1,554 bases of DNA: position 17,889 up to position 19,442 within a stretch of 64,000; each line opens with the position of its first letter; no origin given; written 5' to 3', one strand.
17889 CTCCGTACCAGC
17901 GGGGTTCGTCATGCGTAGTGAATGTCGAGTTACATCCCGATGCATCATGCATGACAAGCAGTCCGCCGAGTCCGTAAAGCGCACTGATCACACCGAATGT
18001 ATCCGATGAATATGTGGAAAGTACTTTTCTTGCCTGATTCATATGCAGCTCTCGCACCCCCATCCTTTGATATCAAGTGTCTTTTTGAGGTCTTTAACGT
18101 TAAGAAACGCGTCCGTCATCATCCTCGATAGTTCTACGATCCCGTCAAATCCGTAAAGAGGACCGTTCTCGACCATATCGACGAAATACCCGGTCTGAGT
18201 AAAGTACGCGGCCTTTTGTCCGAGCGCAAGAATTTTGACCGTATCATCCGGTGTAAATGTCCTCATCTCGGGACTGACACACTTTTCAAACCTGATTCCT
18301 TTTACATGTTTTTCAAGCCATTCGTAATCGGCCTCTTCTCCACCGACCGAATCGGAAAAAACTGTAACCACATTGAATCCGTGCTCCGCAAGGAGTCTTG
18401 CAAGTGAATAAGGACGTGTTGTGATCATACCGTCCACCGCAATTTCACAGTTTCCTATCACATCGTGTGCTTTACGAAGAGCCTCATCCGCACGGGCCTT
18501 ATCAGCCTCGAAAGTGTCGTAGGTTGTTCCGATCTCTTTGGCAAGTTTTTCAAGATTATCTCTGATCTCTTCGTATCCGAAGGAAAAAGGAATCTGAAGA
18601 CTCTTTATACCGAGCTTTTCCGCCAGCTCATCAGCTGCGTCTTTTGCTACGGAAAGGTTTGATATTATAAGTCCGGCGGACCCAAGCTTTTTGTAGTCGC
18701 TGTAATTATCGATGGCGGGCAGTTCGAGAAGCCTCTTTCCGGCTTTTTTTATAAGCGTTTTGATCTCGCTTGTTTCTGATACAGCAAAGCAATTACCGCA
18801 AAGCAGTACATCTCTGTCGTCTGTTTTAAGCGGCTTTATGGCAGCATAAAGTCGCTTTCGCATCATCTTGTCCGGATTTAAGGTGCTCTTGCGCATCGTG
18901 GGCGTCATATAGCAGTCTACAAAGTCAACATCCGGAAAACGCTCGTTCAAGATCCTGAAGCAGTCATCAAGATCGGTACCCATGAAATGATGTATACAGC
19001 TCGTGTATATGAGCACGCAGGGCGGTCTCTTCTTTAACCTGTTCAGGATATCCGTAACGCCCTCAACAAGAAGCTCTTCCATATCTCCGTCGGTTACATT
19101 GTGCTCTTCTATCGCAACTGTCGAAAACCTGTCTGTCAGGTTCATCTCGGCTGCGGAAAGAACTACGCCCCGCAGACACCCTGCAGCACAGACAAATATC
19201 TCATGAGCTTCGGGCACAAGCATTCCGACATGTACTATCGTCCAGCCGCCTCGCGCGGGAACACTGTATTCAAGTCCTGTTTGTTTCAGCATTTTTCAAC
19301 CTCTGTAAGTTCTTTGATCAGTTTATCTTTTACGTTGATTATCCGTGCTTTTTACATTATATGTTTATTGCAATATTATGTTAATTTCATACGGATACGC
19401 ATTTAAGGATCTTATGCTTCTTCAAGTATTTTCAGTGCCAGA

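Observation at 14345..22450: Orphan HydF maturase and a TM1266-type hydrogenase-system regulator bracket the nitrogenase-like/ABC cluster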

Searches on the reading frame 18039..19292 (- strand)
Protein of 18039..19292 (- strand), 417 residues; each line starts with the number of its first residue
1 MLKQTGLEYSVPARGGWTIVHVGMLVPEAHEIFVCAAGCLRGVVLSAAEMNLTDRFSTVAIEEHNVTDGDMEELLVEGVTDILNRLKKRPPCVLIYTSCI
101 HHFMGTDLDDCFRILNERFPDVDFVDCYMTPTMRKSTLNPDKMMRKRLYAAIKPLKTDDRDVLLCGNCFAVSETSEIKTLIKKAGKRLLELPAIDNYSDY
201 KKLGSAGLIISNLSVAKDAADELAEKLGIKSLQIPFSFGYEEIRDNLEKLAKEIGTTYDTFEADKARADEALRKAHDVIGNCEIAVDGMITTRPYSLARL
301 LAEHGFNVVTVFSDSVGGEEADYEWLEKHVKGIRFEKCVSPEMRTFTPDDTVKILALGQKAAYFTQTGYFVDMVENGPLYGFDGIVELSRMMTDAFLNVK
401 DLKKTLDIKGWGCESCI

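Call 3: search_protein_families(library=ncbifam, proteins=[window:18039-19292:-], max_evalue=0.01)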
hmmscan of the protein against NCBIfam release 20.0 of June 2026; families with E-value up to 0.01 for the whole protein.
window:18039-19292:- (417 aa): 8 families
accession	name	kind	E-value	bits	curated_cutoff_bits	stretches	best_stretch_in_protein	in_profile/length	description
NF002768.0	PRK02842.1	equivalog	2.2e-10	40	324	1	54-314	62-319/423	ferredoxin:protochlorophyllide reductase (ATP-dependent) subunit N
TIGR01283.1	nifE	equivalog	3.4e-10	39.1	505.1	1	40-395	77-444/459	nitrogenase iron-molybdenum cofactor biosynthesis protein NifE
TIGR01284.1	alt_nitrog_alph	subfamily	4.1e-09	35.4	512.8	1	56-402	95-451/457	nitrogenase subunit alpha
TIGR01279.1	DPOR_bchN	equivalog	7.4e-09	35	419.95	1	54-316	51-308/407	ferredoxin:protochlorophyllide reductase (ATP-dependent) subunit N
TIGR02015.1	BchY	equivalog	3.2e-06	26.3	425.15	1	21-398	21-407/422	chlorophyllide a reductase subunit Y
TIGR01862.1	N2-ase-Ialpha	subfamily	8.2e-06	24.7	486.05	1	55-396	88-437/444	nitrogenase component I subunit alpha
NF011047.0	PRK14477.1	equivalog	0.00038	18.4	1229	1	54-257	80-283/917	bifunctional nitrogenase iron-molybdenum cofactor biosynthesis protein NifEN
TIGR01860.1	VNFD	equivalog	0.00052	18.8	823.1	0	56-256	97-299/461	nitrogenase vanadium-iron protein, alpha chain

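Call 4: search_protein_families(library=pfam, proteins=[window:18039-19292:-], max_evalue=0.01)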
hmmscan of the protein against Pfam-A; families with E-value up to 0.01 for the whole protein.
window:18039-19292:- (417 aa): 1 family
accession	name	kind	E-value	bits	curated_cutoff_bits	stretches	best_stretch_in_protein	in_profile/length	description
PF00148.24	Oxidored_nitro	-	7.5e-23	81.5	28.6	1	26-395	13-397/399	Nitrogenase component 1 type Oxidoreductase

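Call 8: find_homologous_proteins(query=window:18039-19292:-, max_evalue=0.00001)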
Query window:18039-19292:- (417 aa): 2391 proteins with E <= 0.00001 among 8000 candidates; the best 120 are listed.
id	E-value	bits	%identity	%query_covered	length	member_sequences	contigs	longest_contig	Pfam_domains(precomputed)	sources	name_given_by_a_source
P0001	2.5e-269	911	90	100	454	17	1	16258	PF00148.25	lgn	-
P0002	4.1e-267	904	91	100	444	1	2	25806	PF00148.25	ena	-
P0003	4.0e-266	900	92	100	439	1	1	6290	PF00148.25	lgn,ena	-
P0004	5.0e-263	890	90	100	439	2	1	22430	PF00148.25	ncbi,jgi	jgi:nitrogenase molybdenum-iron protein alpha/beta subunit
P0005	3.4e-252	854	87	100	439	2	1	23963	PF00148.25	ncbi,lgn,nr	ncbi:MAG: nitrogenase [Lachnospiraceae bacterium]|nr:nitrogenase [Lachnospiraceae bacterium]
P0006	4.3e-251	851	86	100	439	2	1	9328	PF00148.25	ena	-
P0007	9.0e-248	840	85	100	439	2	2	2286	PF00148.25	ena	-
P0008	1.6e-241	819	81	100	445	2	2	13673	PF00148.25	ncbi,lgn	-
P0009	5.5e-236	801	77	100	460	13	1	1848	PF00148.25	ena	-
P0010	2.3e-228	776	80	100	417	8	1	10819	PF00148.25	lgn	-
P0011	9.4e-150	517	57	99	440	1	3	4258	PF00148.25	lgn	-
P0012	1.6e-149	516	57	99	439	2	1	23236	PF00148.25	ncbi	-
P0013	1.2e-148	513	55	99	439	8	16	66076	PF00148.25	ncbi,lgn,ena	-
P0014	4.7e-148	511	56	99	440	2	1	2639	PF00148.25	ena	-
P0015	1.0e-146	507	55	99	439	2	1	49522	PF00148.25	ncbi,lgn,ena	-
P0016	6.2e-146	504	57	99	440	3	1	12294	PF00148.25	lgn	-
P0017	1.5e-145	503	54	99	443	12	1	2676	PF00148.25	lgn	-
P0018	2.0e-145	503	55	99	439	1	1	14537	PF00148.25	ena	-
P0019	3.2e-145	502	56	99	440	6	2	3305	PF00148.25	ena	-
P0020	3.7e-145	502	55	99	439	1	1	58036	PF00148.25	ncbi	-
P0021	1.1e-144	500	55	99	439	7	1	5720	PF00148.25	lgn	-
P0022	2.6e-144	499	55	99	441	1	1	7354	PF00148.25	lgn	-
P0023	2.8e-144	499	55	99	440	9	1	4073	PF00148.25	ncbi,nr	ncbi:MAG: nitrogenase component 1 [Clostridia bacterium]|nr:nitrogenase component 1 [Clostridia bact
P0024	3.1e-144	499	55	99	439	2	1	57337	PF00148.25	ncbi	-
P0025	1.3e-143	497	54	99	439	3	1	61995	PF00148.25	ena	-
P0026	1.9e-143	496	56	99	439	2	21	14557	PF00148.25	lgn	-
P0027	2.3e-143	496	55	99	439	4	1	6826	PF00148.25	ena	-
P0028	2.5e-143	496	55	99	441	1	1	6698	PF00148.25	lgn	-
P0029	3.6e-143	495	56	99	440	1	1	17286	PF00148.25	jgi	-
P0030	5.2e-143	495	54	99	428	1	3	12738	PF00148.25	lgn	-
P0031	9.0e-143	494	54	99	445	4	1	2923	PF00148.25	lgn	-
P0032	1.2e-141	490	56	99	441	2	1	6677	PF00148.25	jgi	-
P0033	2.3e-141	489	53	99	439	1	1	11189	PF00148.25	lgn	-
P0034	9.9e-141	487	53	99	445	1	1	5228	PF00148.25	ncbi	-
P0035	1.2e-140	487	55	99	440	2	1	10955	PF00148.25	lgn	-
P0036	2.0e-140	486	54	99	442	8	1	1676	PF00148.25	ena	-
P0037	3.7e-140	485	54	99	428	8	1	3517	PF00148.25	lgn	-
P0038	4.3e-140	485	53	99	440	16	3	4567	PF00148.25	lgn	-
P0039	7.2e-140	484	55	99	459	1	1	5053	PF00148.25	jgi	jgi:hypothetical protein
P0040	7.4e-140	484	55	99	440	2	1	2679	PF00148.25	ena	-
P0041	1.3e-139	484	53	99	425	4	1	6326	PF00148.25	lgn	-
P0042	4.2e-139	482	54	99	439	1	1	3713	PF00148.25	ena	-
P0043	5.3e-139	482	54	99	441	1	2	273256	PF00148.25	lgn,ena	-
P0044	7.1e-139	481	53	99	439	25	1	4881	PF00148.25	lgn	-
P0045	1.4e-138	480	54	99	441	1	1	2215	PF00148.25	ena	-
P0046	2.8e-138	479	54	99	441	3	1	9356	PF00148.25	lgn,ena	-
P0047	4.2e-138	479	53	99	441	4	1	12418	PF00148.25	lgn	-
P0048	8.8e-138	478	48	82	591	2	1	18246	PF00148.25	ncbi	-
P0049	1.3e-137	477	53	99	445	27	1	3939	PF00148.25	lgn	-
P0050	2.2e-137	476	53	99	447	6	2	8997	PF00148.25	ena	-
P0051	2.4e-137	476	54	99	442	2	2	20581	PF00148.25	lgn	-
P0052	4.0e-136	472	53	99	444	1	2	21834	PF00148.25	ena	-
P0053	5.1e-136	472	54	99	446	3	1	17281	PF00148.25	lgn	-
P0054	5.1e-136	472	53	99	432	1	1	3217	PF00148.25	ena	-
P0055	7.9e-136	471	54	99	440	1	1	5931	PF00148.25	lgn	-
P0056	1.3e-135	470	53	99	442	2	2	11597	PF00148.25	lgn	-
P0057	3.2e-135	469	53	99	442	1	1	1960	PF00148.25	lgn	-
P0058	4.7e-135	469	52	99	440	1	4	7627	PF00148.25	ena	-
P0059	3.6e-134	466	51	99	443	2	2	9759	PF00148.25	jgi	-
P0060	3.7e-134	466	52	99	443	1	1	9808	PF00148.25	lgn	-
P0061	2.6e-133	463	50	99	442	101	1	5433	PF00148.25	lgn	-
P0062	9.4e-133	461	51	99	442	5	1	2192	PF00148.25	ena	-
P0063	1.9e-132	460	51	98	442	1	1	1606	PF00148.25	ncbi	-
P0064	2.8e-132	459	50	99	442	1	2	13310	PF00148.25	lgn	-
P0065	2.8e-132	459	49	100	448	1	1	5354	PF00148.25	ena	-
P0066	1.0e-131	458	51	99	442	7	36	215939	PF00148.25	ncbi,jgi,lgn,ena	jgi:hypothetical protein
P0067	1.5e-131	457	51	98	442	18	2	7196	PF00148.25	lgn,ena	-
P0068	5.4e-131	455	50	99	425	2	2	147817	PF00148.25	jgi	-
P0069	2.6e-130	453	50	99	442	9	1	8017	PF00148.25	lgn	-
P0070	1.3e-129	451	49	99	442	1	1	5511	PF00148.25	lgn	-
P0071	1.7e-129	450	50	99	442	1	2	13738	PF00148.25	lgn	-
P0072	6.8e-129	448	50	99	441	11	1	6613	PF00148.25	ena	-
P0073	1.0e-128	448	50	99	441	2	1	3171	PF00148.25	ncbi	-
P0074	1.9e-128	447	50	99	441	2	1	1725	PF00148.25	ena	-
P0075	2.3e-128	447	50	99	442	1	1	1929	PF00148.25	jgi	jgi:nitrogenase molybdenum-iron protein alpha/beta subunit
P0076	2.8e-128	446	48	99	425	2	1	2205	PF00148.25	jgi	-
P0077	3.1e-128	446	50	99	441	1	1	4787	PF00148.25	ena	-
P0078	3.5e-128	446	50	98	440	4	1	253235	PF00148.25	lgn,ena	-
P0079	4.6e-128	446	50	98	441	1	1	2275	PF00148.25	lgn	-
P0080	5.3e-128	445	48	99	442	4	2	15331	PF00148.25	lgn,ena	-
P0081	6.2e-128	445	49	99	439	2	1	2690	PF00148.25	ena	-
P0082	6.7e-128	445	50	99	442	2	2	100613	PF00148.25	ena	-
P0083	7.6e-128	445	50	99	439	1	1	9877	PF00148.25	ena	-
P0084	7.9e-128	445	49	99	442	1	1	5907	PF00148.25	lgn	-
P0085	1.0e-127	444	50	99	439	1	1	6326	PF00148.25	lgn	-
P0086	3.0e-127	443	50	98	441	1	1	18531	PF00148.25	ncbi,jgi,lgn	ncbi:MAG: nitrogenase component 1 [Bacillota bacterium]|jgi:hypothetical protein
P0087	3.1e-127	443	50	98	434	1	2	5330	PF00148.25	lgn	-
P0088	3.2e-127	443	50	99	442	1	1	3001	PF00148.25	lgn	-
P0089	5.3e-127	442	50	99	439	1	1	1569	PF00148.25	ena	-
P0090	7.0e-127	442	48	98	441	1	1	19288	PF00148.25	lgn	-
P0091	8.3e-127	441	50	98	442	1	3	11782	PF00148.25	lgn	-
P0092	8.4e-127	441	49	99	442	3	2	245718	PF00148.25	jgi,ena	-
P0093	9.0e-127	441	49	98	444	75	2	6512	PF00148.25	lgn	-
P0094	9.3e-127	441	49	99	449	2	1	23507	PF00148.25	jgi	jgi:hypothetical protein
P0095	9.4e-127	441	50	99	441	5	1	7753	PF00148.25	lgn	-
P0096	1.0e-126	441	48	99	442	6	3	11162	PF00148.25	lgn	-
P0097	1.1e-126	441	48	99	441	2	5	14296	PF00148.25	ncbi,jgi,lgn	ncbi:MAG: nitrogenase component 1 [Oscillospiraceae bacterium]|jgi:hypothetical protein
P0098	1.2e-126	441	49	99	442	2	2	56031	PF00148.25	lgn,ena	-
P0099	1.6e-126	440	49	99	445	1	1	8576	PF00148.25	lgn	-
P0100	1.9e-126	440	49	99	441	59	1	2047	PF00148.25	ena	-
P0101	2.1e-126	440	49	99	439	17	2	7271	PF00148.25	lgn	-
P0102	2.7e-126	440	50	99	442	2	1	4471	PF00148.25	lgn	-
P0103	3.2e-126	440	49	99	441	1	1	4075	PF00148.25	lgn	-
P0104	3.5e-126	439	49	99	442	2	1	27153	PF00148.25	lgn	-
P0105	4.0e-126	439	50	99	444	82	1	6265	PF00148.25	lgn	-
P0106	4.0e-126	439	49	99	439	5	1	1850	PF00148.25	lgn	-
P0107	4.3e-126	439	48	99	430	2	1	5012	PF00148.25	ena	-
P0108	5.2e-126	439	48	99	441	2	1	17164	PF00148.25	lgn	-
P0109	5.2e-126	439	48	98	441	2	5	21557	PF00148.25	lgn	-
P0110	6.1e-126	439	47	99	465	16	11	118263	PF00148.25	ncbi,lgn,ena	-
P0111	6.3e-126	439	48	99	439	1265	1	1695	PF00148.25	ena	-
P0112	7.5e-126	438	49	99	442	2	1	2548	PF00148.25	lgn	-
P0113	7.5e-126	438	50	99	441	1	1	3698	PF00148.25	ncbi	ncbi:MAG: nitrogenase component 1 [Oscillospiraceae bacterium]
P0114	9.4e-126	438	49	98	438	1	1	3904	PF00148.25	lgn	-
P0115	9.9e-126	438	49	99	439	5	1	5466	PF00148.25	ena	-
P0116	2.1e-125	437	49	99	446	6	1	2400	PF00148.25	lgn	-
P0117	2.3e-125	437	48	99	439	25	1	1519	PF00148.25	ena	-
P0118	2.3e-125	437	48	99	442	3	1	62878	PF00148.25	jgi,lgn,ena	-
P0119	3.0e-125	436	50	100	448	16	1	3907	PF00148.25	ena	-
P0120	3.1e-125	436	48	99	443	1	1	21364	PF00148.25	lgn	-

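Call 12: find_related_loci(query=A1, collection=genome_contigs, flank=10000)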
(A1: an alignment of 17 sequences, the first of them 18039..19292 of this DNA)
Query A1 (417 aa) in genome_contigs; peptide patterns used: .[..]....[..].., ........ (x = any residue, [..] = any of these).
599 stretches matched a pattern (row limit reached: there are more); 577 encode a relative of the query (tblastn E <= 1e-3); the best 80 are kept; 80 distinct loci.
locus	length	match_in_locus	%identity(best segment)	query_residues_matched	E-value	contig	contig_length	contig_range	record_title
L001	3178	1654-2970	90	1-417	0e+0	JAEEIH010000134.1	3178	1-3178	MAG: Lachnospiraceae bacterium isolate Tb.RUG.141 k141_7295315_flag=0_multi=33.3823_len=3178, whole genome shotgun seque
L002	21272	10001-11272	83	1-417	0e+0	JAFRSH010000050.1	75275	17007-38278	MAG: Lachnospiraceae bacterium isolate RGIG2755 Goat_Omasum-5__c698599, whole genome shotgun sequence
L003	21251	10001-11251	81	1-417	0e+0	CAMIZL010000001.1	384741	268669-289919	MAG: uncultured Clostridia bacterium isolate SRR12081303_bin.33_metaWRAP_v1.3_MAG genome assembly, contig: ERZ12289767.9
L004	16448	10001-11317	87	1-417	0e+0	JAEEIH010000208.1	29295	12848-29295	MAG: Lachnospiraceae bacterium isolate Tb.RUG.141 k141_11769673_flag=1_multi=25.0904_len=29295, whole genome shotgun seq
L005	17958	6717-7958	57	5-417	2e-156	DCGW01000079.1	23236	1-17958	MAG TPA_asm: Firmicutes bacterium UBA1768 UBA1768_contig_103848, whole genome shotgun sequence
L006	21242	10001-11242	55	5-417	3e-155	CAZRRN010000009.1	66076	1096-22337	MAG TPA_asm: uncultured Lachnospiraceae bacterium isolate binchicken_co154_223 genome assembly, contig: NODE_413_length_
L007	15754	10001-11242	55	5-417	3e-155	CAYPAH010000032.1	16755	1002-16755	MAG TPA_asm: uncultured Oscillospiraceae bacterium isolate SRP192927_co2_545 genome assembly, contig: NODE_5612_length_1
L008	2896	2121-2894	86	1-258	3e-158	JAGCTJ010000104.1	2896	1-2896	MAG: Lachnospiraceae bacterium isolate RGIG10105 Yak_Rumen-1__c1306893, whole genome shotgun sequence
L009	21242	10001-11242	53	5-417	1e-146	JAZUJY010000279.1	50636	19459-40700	MAG: Oscillospiraceae bacterium isolate T1900045250_TH20190020.MAGScoT_cleanbin_000005 SGB_5758_k141_5768268, whole geno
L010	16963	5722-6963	51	5-417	9e-144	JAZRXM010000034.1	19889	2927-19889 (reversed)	MAG: Oscillospiraceae bacterium isolate T1900044951_TA20190004.MAGScoT_cleanbin_000001 SGB_3653_k141_1764382, whole geno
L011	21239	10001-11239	51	6-417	2e-143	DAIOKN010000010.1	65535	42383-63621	MAG TPA_asm: Clostridiales bacterium isolate CTOTU40081 NODE_358_length_65535_cov_6.207285, whole genome shotgun sequenc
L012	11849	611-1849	53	6-417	2e-142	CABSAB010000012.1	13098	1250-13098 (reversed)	MAG TPA_asm: uncultured Clostridiales bacterium isolate MGYG-HGUT-02071 genome assembly, contig: GUT_GENOME125826_12, wh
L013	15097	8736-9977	54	5-417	2e-142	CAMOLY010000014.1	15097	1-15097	MAG: uncultured Clostridia bacterium isolate SRR873608_bin.155_metaWRAP_v1.3_MAG genome assembly, contig: NODE_11883_len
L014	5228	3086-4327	53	5-417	1e-142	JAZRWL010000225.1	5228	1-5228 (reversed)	MAG: Lachnospiraceae bacterium isolate T1900044951_TA20190004.MAGScoT_cleanbin_000145 SGB_3680_k141_407871, whole genome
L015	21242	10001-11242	50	5-417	4e-136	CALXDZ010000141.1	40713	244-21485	MAG: uncultured Oscillospiraceae bacterium isolate E0_RM__bin177 genome assembly, contig: E0_RM__k127_1854117, whole gen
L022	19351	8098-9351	50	4-417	5e-132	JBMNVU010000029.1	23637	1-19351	MAG: Acutalibacter sp. isolate SBF912SR2HQ0063 scaffold_3072_c1, whole genome shotgun sequence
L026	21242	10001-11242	55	5-417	1e-152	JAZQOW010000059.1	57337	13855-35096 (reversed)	MAG: Faecousia sp. isolate T1900045242_TH20190012.MAGScoT_cleanbin_000029 SGB_5544_k141_1742243, whole genome shotgun se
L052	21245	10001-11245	47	4-413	8e-127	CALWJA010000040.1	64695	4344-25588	MAG: uncultured Clostridia bacterium isolate E10__bin288 genome assembly, contig: E10__k127_2595318, whole genome shotgu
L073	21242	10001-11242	46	4-416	2e-124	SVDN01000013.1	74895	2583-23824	MAG: Lachnospiraceae bacterium isolate SIG281 NODE_431_length_74895_cov_5.995643, whole genome shotgun sequence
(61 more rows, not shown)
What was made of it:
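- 577 species-level genomes encode a close relative of the NifD-like protein (call 12).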

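Call 19: search_protein_families(library=ncbifam, proteins=[L026:8090-9172:+, L006:7860-8081:+, L022:12977-14311:+, L052:16841-17104:+, L073:18490-19779:-], max_evalue=0.00001)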
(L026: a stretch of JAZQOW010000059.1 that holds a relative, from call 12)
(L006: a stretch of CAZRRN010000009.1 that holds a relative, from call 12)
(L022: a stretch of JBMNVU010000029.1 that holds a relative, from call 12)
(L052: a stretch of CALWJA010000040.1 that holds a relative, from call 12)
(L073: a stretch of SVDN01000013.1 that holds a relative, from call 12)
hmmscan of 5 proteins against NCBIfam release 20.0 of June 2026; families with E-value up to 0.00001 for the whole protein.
L026:8090-9172:+ (360 aa): 14 families
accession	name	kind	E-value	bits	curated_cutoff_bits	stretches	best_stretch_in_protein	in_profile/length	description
TIGR03956.1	rSAM_HydE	equivalog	4.8e-153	509.4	254.6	1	11-349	2-340/340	[FeFe] hydrogenase H-cluster radical SAM maturase HydE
TIGR03910.1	pyrrolys_PylB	equivalog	1.5e-44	152.3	348.2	1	9-306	7-304/347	methylornithine synthase PylB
TIGR02351.2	thiH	equivalog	1.9e-21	76.6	380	1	39-218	54-234/364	2-iminoacetate synthase ThiH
TIGR00433.2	bioB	equivalog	3.2e-21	75.9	225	1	37-299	19-282/307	biotin synthase BioB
TIGR03955.1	rSAM_HydG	equivalog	1.7e-16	59.7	312.15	1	11-186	38-218/470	[FeFe] hydrogenase H-cluster radical SAM maturase HydG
TIGR03957.1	rSAM_HmdB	equivalog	1.2e-10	41.1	320.9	1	43-307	24-290/317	5,10-methenyltetrahydromethanopterin hydrogenase cofactor biosynthesis protein HmdB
TIGR03699.1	menaquin_MqnC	equivalog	3.2e-10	39.4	428.1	1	35-140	15-123/342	cyclic dehypoxanthinyl futalosine synthase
TIGR03700.1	mena_SCO4494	equivalog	4e-10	39.1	434.55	1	27-140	15-130/351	aminofutalosine synthase MqnE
TIGR03551.1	F420_cofH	equivalog_domain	6.8e-10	38.3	374.1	1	40-139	19-120/345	5-amino-6-(D-ribitylamino)uracil--L-tyrosine 4-hydroxyphenyl transferase CofH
TIGR00423.1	TIGR00423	subfamily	1.2e-09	37.9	260.25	1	62-140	9-87/310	CofH family radical SAM protein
NF006276.0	PRK08444.1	equivalog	3.8e-09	36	560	1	42-140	31-131/353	aminofutalosine synthase MqnE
NF005609.0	PRK07360.1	equivalog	8.2e-09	34.7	426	1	11-140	12-144/374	7,8-didemethyl-8-hydroxy-5-deazariboflavin synthase subunit CofH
NF006687.0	PRK09234.1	equivalog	7.1e-07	27.7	1018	1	32-138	501-611/849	bifunctional FO biosynthesis protein CofGH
NF006308.0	PRK08508.1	equivalog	2e-06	27.2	377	1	65-272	14-221/279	biotin synthase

L006:7860-8081:+ (74 aa): 1 family
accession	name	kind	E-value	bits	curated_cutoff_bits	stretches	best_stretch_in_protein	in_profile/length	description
TIGR03959.1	hyd_TM1266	equivalog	3.8e-16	58.7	60.8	1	2-74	3-75/76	TM1266 family iron-only hydrogenase system putative regulator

L022:12977-14311:+ (444 aa): 17 families
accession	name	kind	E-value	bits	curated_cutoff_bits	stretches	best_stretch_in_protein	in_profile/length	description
NF008909.0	PRK12273.1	subfamily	6.4e-164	546.3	510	1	1-424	3-429/474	aspartate ammonia-lyase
TIGR00839.1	aspA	equivalog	3.2e-130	435.2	681.2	1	4-422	1-422/468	aspartate ammonia-lyase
NF011092.0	PRK14515.1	subfamily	4.6e-110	368.7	876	1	3-423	11-432/479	aspartate ammonia-lyase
TIGR00979.1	fumC_II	equivalog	1.3e-108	363.8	664.75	1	4-423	2-423/458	class II fumarate hydratase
NF009089.0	PRK12425.1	equivalog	2.1e-85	287.3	840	1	3-434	2-434/464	class II fumarate hydratase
NF006554.0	PRK09053.1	equivalog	5.1e-20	71.7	595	1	44-401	28-364/453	3-carboxy-cis,cis-muconate cycloisomerase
TIGR02426.1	protocat_pcaB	equivalog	3.9e-19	68.8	355.75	1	44-339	21-290/338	3-carboxy-cis,cis-muconate cycloisomerase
TIGR00838.1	argH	equivalog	3e-17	62.8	279.5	1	132-408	101-367/455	argininosuccinate lyase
TIGR00928.1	purB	equivalog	1e-13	50.9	326.2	1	139-331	98-284/436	adenylosuccinate lyase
NF004631.0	PRK05975.1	equivalog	2.2e-12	46.7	371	1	132-334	102-292/352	3-carboxy-cis,cis-muconate cycloisomerase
NF006500.1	PRK08937.2-4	subfamily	2.7e-12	46.2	626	1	48-401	33-362/448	adenylosuccinate lyase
NF052535.1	CoM_syn_XcbC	exception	1.3e-11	44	575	1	143-409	116-371/495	2-phosphosulfolactate phosphatase XcbC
NF052556.1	NtrsucLyaStm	equivalog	5.6e-10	38.7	650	1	46-400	39-382/466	nitrosuccinate lyase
NF008964.0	PRK12308.1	equivalog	2.1e-09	36.3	657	1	133-406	104-367/624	argininosuccinate lyase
NF052536.2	CoM_syn_XcbD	exception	3.9e-08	32.5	600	1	157-354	126-315/443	3-sulfopropionylcysteine synthase XcbD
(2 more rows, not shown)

L052:16841-17104:+ (87 aa): 1 family
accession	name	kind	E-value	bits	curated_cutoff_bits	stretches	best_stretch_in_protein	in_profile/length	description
TIGR03959.1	hyd_TM1266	equivalog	3.2e-35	119.8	60.8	1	10-85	1-76/76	TM1266 family iron-only hydrogenase system putative regulator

L073:18490-19779:- (430 aa): 14 families
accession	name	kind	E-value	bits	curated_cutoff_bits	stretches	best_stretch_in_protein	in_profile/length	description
TIGR03918.1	GTP_HydF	equivalog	3.4e-162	539.8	325.55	2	128-428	98-391/392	[FeFe] hydrogenase H-cluster maturation GTPase HydF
TIGR03594.1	GTPase_EngA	equivalog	1.8e-22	80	306.7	1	10-117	174-284/432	ribosome biogenesis GTPase Der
TIGR00231.1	small_GTP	domain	1.1e-20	74.1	42.5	1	12-116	4-109/164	GTP-binding protein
NF000908.1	PRK00089.1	equivalog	1.9e-20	73.4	237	1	13-212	5-175/291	GTPase Era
NF003661.0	PRK05291.1-3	equivalog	2.7e-17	63.2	380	1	13-203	218-369/448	tRNA uridine-5-carboxymethylaminomethyl(34) synthesis GTPase MnmE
TIGR00450.1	mnmE_trmE_thdF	equivalog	4.2e-17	62.4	252.6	1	13-119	211-317/446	tRNA uridine-5-carboxymethylaminomethyl(34) synthesis GTPase MnmE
TIGR03598.1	GTPase_YsxC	equivalog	2.2e-13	50.3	124.45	1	3-47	10-55/186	ribosome biogenesis GTP-binding protein YihA/YsxC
TIGR00436.1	era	equivalog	4.2e-13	49.3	116.25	1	13-116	2-104/270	GTPase Era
TIGR03597.1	GTPase_YqeH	equivalog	1.3e-09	37.7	297.4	1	13-83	157-228/361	ribosome biogenesis GTPase YqeH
NF007071.0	PRK09518.1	equivalog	2.6e-09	36.2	953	1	13-70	446-502/706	bifunctional cytidylate kinase/GTPase Der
NF002828.0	PRK03003.1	equivalog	2.7e-09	36.2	631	1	12-70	214-271/477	ribosome biogenesis GTPase Der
TIGR03156.1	GTP_HflX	equivalog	4.5e-09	35.7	216.75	0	12-69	190-246/351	GTPase HflX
TIGR02729.1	Obg_CgtA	equivalog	2.8e-08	33.2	280.25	1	13-201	159-325/329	Obg family GTPase CgtA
NF008956.1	PRK12299.1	equivalog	5e-07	29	300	1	13-201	160-322/327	GTPase ObgE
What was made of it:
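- The extra gene is a true HydE: TIGR03956 509 bits against a 254.6 cut-off (call 19).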
